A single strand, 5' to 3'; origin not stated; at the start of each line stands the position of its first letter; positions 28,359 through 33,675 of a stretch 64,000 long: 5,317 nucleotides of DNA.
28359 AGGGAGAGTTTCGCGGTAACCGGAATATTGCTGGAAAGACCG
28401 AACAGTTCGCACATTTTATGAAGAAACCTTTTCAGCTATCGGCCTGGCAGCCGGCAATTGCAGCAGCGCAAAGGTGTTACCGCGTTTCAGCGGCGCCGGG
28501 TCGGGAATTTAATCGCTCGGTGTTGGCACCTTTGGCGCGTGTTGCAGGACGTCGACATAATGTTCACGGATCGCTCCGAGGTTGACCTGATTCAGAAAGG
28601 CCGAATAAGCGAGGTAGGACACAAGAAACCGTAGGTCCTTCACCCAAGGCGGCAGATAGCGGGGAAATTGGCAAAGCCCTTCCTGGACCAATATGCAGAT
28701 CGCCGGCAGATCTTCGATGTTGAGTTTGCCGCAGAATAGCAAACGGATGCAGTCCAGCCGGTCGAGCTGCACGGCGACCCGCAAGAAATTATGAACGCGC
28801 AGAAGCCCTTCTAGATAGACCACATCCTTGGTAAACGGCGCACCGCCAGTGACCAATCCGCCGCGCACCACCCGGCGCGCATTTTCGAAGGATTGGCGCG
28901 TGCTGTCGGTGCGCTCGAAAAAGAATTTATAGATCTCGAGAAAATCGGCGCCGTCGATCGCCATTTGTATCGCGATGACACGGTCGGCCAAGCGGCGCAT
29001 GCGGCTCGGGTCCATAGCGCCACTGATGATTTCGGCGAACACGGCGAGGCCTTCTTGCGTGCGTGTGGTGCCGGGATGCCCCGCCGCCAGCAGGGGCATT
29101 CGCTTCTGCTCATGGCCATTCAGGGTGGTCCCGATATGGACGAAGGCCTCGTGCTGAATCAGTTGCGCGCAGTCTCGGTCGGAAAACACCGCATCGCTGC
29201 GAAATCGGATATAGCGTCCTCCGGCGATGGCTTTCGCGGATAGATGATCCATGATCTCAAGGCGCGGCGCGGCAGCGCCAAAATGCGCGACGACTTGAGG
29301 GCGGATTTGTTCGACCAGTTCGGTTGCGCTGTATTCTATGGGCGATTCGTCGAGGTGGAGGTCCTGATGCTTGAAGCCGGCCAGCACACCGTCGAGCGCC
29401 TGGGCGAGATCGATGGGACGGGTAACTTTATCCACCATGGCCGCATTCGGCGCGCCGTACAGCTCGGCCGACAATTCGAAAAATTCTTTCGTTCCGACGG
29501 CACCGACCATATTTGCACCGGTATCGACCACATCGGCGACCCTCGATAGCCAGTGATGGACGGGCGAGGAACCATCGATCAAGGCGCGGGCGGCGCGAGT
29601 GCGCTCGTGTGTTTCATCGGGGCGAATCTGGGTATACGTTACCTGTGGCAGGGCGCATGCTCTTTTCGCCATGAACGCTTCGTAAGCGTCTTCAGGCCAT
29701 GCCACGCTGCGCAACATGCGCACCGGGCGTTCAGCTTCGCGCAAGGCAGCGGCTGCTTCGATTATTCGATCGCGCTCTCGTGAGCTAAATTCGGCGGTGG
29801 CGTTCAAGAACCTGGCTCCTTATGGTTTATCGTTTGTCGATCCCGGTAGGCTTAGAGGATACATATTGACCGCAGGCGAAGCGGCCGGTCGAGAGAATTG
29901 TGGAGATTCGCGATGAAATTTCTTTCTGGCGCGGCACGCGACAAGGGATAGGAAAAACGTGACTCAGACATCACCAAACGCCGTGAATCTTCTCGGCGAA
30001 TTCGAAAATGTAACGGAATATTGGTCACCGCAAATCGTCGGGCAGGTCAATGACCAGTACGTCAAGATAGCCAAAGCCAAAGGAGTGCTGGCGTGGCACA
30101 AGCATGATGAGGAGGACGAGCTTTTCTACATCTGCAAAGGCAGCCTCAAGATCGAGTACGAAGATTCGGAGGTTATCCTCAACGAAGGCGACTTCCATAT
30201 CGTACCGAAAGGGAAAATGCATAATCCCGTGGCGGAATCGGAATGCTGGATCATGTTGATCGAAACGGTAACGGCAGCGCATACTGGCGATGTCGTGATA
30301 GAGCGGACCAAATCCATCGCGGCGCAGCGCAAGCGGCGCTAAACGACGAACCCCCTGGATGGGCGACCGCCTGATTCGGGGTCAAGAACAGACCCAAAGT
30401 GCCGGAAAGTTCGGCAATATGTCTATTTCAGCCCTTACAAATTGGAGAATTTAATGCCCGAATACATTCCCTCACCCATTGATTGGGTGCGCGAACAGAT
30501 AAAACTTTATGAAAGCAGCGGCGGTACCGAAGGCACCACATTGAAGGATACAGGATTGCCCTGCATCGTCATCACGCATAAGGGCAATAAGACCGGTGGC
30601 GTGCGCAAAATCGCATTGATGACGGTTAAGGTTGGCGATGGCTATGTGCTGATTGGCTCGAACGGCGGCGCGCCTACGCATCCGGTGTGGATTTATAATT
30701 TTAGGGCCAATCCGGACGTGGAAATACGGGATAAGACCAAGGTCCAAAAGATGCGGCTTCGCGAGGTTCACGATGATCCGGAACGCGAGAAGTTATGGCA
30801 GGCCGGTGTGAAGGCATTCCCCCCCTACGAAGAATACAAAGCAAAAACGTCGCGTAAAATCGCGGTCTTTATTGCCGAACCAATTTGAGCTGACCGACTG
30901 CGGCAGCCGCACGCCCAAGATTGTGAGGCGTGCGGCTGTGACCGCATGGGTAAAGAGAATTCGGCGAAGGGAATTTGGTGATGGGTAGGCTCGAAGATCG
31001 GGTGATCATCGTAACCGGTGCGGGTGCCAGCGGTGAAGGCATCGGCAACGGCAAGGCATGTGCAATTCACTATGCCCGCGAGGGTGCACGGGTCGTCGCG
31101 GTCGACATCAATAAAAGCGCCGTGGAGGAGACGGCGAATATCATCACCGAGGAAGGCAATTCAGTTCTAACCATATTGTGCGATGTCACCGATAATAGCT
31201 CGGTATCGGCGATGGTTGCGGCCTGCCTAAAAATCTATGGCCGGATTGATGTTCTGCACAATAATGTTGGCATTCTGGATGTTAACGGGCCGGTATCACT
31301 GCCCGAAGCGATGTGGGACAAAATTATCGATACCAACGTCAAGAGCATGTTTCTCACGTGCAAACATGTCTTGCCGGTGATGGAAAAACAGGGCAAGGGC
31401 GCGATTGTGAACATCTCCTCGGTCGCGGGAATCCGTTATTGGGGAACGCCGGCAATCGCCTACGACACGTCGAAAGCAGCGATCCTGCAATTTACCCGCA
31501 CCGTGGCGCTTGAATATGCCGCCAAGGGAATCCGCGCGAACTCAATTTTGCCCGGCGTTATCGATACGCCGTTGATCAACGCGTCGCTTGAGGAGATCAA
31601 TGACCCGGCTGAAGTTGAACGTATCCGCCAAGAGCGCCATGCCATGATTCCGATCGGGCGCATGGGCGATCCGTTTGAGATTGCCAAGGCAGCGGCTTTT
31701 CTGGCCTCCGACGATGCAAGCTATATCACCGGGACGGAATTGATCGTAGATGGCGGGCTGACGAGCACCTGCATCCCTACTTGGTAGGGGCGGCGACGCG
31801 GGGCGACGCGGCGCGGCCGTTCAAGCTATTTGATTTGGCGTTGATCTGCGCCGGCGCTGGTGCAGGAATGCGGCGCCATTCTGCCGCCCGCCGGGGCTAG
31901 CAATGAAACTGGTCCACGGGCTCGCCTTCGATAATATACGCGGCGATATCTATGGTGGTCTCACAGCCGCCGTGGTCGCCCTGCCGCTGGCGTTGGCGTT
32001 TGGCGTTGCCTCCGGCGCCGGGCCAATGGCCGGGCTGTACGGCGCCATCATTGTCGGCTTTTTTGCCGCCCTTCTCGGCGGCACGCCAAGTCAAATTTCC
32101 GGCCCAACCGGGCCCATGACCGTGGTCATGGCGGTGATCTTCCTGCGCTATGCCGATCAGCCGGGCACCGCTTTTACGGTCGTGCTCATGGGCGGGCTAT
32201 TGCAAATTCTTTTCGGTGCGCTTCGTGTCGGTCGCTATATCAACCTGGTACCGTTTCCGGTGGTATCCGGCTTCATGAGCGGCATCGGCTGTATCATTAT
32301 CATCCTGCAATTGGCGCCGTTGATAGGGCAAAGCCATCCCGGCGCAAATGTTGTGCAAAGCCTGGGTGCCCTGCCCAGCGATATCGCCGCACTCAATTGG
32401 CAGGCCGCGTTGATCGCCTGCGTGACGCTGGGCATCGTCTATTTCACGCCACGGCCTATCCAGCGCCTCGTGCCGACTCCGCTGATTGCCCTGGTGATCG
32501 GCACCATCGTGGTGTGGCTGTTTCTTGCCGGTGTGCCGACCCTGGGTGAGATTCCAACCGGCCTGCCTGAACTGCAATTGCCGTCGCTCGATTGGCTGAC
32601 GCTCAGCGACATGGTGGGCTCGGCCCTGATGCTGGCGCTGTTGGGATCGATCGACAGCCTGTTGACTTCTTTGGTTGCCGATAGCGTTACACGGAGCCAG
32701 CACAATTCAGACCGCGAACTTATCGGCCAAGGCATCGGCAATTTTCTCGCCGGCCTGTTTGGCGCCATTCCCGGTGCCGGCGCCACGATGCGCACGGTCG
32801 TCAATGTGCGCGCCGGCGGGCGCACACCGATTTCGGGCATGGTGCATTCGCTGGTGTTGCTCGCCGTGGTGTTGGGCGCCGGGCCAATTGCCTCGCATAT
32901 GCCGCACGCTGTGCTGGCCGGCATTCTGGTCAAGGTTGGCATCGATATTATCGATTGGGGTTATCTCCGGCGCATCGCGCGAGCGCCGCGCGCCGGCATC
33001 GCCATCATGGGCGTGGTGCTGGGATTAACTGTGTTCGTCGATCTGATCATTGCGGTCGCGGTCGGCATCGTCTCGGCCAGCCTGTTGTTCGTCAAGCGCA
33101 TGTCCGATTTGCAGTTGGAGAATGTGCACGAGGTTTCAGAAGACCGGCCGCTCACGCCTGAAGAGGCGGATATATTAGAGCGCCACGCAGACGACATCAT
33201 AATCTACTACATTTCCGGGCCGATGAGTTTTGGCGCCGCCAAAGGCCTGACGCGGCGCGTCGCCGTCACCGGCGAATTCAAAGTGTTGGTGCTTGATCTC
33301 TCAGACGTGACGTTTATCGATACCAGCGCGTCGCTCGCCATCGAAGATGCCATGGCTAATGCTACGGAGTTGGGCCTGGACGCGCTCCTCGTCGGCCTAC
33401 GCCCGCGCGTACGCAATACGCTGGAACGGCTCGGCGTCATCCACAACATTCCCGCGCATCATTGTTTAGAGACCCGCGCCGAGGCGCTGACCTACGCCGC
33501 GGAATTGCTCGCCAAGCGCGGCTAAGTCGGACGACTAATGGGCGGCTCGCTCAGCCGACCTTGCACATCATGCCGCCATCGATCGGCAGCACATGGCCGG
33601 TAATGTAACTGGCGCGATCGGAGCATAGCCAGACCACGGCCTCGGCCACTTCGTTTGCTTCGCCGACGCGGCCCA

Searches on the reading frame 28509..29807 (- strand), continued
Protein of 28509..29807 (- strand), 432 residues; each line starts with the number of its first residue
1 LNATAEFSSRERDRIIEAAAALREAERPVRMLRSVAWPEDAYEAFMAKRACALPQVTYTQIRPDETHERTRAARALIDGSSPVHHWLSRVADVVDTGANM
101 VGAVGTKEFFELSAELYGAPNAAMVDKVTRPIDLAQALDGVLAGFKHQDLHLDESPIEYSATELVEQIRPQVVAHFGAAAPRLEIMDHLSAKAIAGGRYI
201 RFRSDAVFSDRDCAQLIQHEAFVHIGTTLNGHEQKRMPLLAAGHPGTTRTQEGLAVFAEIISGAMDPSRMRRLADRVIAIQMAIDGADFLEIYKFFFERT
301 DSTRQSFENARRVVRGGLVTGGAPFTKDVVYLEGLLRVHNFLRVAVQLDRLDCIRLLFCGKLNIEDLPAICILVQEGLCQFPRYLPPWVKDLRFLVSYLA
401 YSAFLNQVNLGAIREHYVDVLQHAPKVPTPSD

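Call 54: fold_search(model_id=the predicted structure, library=pdb)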
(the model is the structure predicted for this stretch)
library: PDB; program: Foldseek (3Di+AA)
matches with E <= 10: 200; with E <= 0.001: 5
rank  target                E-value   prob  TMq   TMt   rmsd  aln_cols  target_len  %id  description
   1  7z5g_D                9.2e-08  1.00  0.52  0.66   9.5       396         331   15  human apo MATCAP (released 2022-05-11)
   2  7z5g_C                3.0e-07  1.00  0.52  0.66   5.9       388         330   15  human apo MATCAP (released 2022-05-11)
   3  7z5g_A                1.2e-06  1.00  0.53  0.66   6.5       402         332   16  human apo MATCAP (released 2022-05-11)
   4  7z6s_C                1.7e-06  1.00  0.57  0.72   4.3       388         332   16  MATCAP bound to a human 14 protofilament microtubule (released 2022-05-11)
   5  7z5g_B                2.6e-06  1.00  0.50  0.64  10.0       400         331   16  human apo MATCAP (released 2022-05-11)
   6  3dwc_D                2.3e-03  1.00  0.43  0.40  10.4       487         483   14  Trypanosoma Cruzi Metallocarboxypeptidase 1 (released 2008-09-09)
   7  1k9x_A                5.5e-03  0.99  0.36  0.32  12.2       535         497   13  Structure of Pyrococcus furiosus carboxypeptidase Apo-Yb (released 2002-11-06)
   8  3dwc_B                9.5e-03  1.00  0.43  0.38  11.6       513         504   13  Trypanosoma Cruzi Metallocarboxypeptidase 1 (released 2008-09-09)
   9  5e3x                  1.5e-02  0.95  0.33  0.31  13.1       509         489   12  Crystal structure of thermostable Carboxypeptidase (FisCP) from Fervidobacterium Islandicum AW-1 (released 2016-02-10)
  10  3hq2_A                1.8e-02  0.98  0.38  0.35  13.0       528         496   10  BsuCP Crystal Structure (released 2009-06-30)
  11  3dwc_A                2.0e-02  0.98  0.40  0.35  12.2       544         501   14  Trypanosoma Cruzi Metallocarboxypeptidase 1 (released 2008-09-09)
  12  3hq2_B                3.0e-02  0.91  0.35  0.31  16.1       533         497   11  BsuCP Crystal Structure (released 2009-06-30)
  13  5kuc                  4.7e-01  0.09  0.13  0.13  27.2       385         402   12  Crystal structure of trypsin activated Cry6Aa (released 2016-08-03)
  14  6cyj_A                8.5e-01  0.16  0.13  0.16  11.3       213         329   14  Mycobacterium tuberculosis transcriptional regulator (released 2019-04-17)
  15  3uit_A                9.3e-01  0.06  0.10  0.15  19.7       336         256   12  Overall structure of Patj/Pals1/Mals complex (released 2012-02-22)
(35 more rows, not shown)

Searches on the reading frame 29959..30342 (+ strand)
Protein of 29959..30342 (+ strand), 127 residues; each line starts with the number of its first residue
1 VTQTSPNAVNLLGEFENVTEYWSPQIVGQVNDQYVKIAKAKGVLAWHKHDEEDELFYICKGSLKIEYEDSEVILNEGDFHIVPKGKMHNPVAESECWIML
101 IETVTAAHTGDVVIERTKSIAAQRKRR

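Call 5: search_protein_families(library=pfam, proteins=[window:29959-30342:+], max_evalue=0.01)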
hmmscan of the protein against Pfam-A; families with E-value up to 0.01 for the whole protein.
window:29959-30342:+ (127 aa): 6 families
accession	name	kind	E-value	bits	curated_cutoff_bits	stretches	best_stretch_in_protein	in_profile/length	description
PF07883.17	Cupin_2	-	6.5e-12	45.4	27.2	1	37-95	5-61/70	Cupin domain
PF05899.18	Cupin_3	-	1.8e-05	24.8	23.5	1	46-86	19-60/74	EutQ-like cupin domain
PF02311.25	AraC_binding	-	5.6e-05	23.3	21.1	1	45-97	17-69/135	AraC-like ligand binding domain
PF12973.13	Cupin_7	-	0.00018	21.7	27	1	39-100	41-99/105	ChrR Cupin-like domain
PF01050.24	MannoseP_isomer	-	0.0078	16.8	23.6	1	39-116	36-113/116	Mannose-6-phosphate isomerase C-terminal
PF06052.18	3-HAO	-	0.0084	16.2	25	0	49-111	50-116/151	3-hydroxyanthranilic acid dioxygenase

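Call 6: search_protein_families(library=ncbifam, proteins=[window:29959-30342:+], max_evalue=0.01)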
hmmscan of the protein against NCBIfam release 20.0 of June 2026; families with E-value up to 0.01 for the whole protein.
window:29959-30342:+ (127 aa): 4 families
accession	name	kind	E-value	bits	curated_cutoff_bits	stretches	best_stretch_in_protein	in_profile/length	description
NF009763.0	PRK13264.1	equivalog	1.1e-05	25.4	220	1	48-111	51-118/178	3-hydroxyanthranilate 3,4-dioxygenase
TIGR03214.2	ura-cupin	equivalog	0.00033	20.2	200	1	22-103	39-123/249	(S)-ureidoglycine aminohydrolase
TIGR03037.1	anthran_nbaC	equivalog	0.0012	18.8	145.95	1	47-108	43-108/159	3-hydroxyanthranilate 3,4-dioxygenase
TIGR01479.1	GMP_PMI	equivalog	0.0068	15.2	372.95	1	41-118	385-462/467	mannose-1-phosphate guanylyltransferase/mannose-6-phosphate isomerase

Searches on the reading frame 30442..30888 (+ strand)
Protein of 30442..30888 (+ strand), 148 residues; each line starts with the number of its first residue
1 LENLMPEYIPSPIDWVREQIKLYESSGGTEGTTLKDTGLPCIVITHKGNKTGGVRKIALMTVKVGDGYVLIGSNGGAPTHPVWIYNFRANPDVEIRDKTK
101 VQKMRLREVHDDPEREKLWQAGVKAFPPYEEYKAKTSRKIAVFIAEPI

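Call 5: search_protein_families(library=pfam, proteins=[window:30442-30888:+], max_evalue=0.01)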
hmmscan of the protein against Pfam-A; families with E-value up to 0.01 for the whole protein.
window:30442-30888:+ (148 aa): 1 family
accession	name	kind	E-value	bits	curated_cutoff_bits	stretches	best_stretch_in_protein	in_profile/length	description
PF04075.20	F420H2_quin_red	-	3e-37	128.1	22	1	15-147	1-130/130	F420H(2)-dependent quinone reductase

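Call 6: search_protein_families(library=ncbifam, proteins=[window:30442-30888:+], max_evalue=0.01)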
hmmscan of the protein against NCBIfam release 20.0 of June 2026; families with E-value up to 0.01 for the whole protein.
window:30442-30888:+ (148 aa): 1 family
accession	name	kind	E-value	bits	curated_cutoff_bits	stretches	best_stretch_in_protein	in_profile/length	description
TIGR00026.1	hi_GC_TIGR00026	subfamily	3.5e-27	95.3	46.35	1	37-145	5-110/111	nitroreductase family deazaflavin-dependent oxidoreductase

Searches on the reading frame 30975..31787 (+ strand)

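Call 5: search_protein_families(library=pfam, proteins=[window:30975-31787:+], max_evalue=0.01)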
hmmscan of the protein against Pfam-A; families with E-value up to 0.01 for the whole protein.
window:30975-31787:+ (270 aa): 5 families
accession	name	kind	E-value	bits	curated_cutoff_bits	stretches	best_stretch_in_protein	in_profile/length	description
PF13561.12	adh_short_C2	-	1.8e-66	224.5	27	1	21-263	6-236/236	Enoyl-(Acyl carrier protein) reductase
PF00106.31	adh_short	-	4.6e-52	176.8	26.6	1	10-204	2-190/195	short chain dehydrogenase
PF23441.1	SDR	-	5.3e-08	33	27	1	11-262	11-255/258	SDR-like rossmann domain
PF08659.16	KR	-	0.00058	20.3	22.6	1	26-160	13-145/180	KR domain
PF13649.12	Methyltransf_25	-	0.0052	17.9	27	0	22-76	5-60/97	Methyltransferase domain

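Call 6: search_protein_families(library=ncbifam, proteins=[window:30975-31787:+], max_evalue=0.01)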
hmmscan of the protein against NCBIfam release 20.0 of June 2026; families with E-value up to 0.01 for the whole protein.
window:30975-31787:+ (270 aa): 234 families (the best 25 are shown)
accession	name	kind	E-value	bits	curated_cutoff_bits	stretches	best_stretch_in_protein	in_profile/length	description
NF004791.0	PRK06138.1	equivalog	3.3e-71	239.5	312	1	5-263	2-250/252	SDR family oxidoreductase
NF005559.1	PRK07231.1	subfamily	9.1e-70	235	215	1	5-263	1-248/249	glucose 1-dehydrogenase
NF004818.0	PRK06172.1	equivalog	3.3e-67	226.5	336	1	4-264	3-252/253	SDR family oxidoreductase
NF006366.0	PRK08589.1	equivalog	5.8e-63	212.7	386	1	3-266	1-256/272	SDR family oxidoreductase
NF052558.1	MBtsdlDhBudC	equivalog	7e-62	209.2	270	1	7-264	2-243/250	meso-2,3-butanediol dehydrogenase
NF006080.0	PRK08226.1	equivalog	9.8e-61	205.5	356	1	3-263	1-254/263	SDR family oxidoreductase UcpA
NF005469.0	PRK07063.1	equivalog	4.1e-60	203.5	306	1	3-263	2-255/260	SDR family oxidoreductase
NF004198.0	PRK05653.1-3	equivalog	1.4e-59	201.6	296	1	5-262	4-246/248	3-oxoacyl-ACP reductase FabG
NF005681.0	PRK07478.1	subfamily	2.5e-59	200.7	267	1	3-263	1-250/254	SDR family oxidoreductase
NF009468.0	PRK12826.1-4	equivalog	3.4e-58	197.3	318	1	3-262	2-247/256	SDR family oxidoreductase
NF005007.0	PRK06398.1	equivalog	6.2e-58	196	341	1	5-265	4-248/259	aldose dehydrogenase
NF009466.0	PRK12826.1-2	subfamily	1.5e-57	195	222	1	8-263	3-245/248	3-oxoacyl-ACP reductase FabG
NF053701.1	CsHdxCHCADhChcB2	equivalog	5.1e-57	193.2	350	1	6-264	1-244/245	cis-4-hydroxycyclohexanecarboxylate dehydrogenase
NF004713.0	PRK06057.1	equivalog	7.1e-57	192.8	404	1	3-266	4-253/257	3-oxoacyl-ACP reductase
NF006493.1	PRK08936.1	subfamily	1.2e-56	191.9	420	1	5-264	4-252/261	glucose-1-dehydrogenase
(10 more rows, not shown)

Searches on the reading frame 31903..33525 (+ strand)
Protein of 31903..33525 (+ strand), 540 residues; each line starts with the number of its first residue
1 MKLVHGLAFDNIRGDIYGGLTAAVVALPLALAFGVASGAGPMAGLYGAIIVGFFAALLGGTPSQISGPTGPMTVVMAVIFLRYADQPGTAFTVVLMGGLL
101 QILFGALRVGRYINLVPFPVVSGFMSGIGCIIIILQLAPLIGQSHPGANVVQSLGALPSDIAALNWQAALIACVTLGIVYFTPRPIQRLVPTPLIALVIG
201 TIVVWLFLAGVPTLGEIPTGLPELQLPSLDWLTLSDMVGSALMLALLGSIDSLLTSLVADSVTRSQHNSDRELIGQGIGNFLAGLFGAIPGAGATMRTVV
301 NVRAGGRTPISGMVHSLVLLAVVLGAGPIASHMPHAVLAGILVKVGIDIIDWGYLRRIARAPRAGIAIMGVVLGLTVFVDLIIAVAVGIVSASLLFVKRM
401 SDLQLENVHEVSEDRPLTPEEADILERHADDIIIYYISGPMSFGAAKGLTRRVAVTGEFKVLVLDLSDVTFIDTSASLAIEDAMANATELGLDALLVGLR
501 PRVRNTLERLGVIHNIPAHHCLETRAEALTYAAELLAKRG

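Call 5: search_protein_families(library=pfam, proteins=[window:31903-33525:+], max_evalue=0.01)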
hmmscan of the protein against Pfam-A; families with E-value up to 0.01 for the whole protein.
window:31903-33525:+ (540 aa): 4 families
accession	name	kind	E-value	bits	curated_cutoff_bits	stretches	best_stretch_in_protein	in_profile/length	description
PF00916.26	Sulfate_transp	-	3.1e-94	316.3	23.2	1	13-369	2-377/380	Sulfate permease family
PF01740.26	STAS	-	9.4e-17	61.2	22.6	1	428-524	6-102/106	STAS domain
PF16983.11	MFS_MOT1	-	0.00054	20.7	30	1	247-348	7-110/111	Molybdate transporter of MFS superfamily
PF13466.11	STAS_2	-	0.0016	19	29.2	1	457-512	25-79/80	STAS domain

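Call 6: search_protein_families(library=ncbifam, proteins=[window:31903-33525:+], max_evalue=0.01)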
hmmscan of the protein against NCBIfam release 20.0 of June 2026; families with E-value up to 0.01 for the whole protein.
window:31903-33525:+ (540 aa): 4 families
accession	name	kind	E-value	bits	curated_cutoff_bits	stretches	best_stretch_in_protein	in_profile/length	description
NF050096.1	BicarbTportBicA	equivalog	1.9e-189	630.7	880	1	1-534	1-545/547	bicarbonate transporter BicA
NF008660.1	PRK11660.1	equivalog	3.1e-91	306.5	614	2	228-531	272-564/572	C4-dicarboxylic acid transporter DauA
TIGR00815.1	sulP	subfamily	3.4e-85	286.6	380.45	1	9-524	11-561/565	sulfate permease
TIGR00377.1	ant_ant_sig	superfamily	0.00026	20.9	53.45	1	457-520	41-104/108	anti-sigma factor antagonist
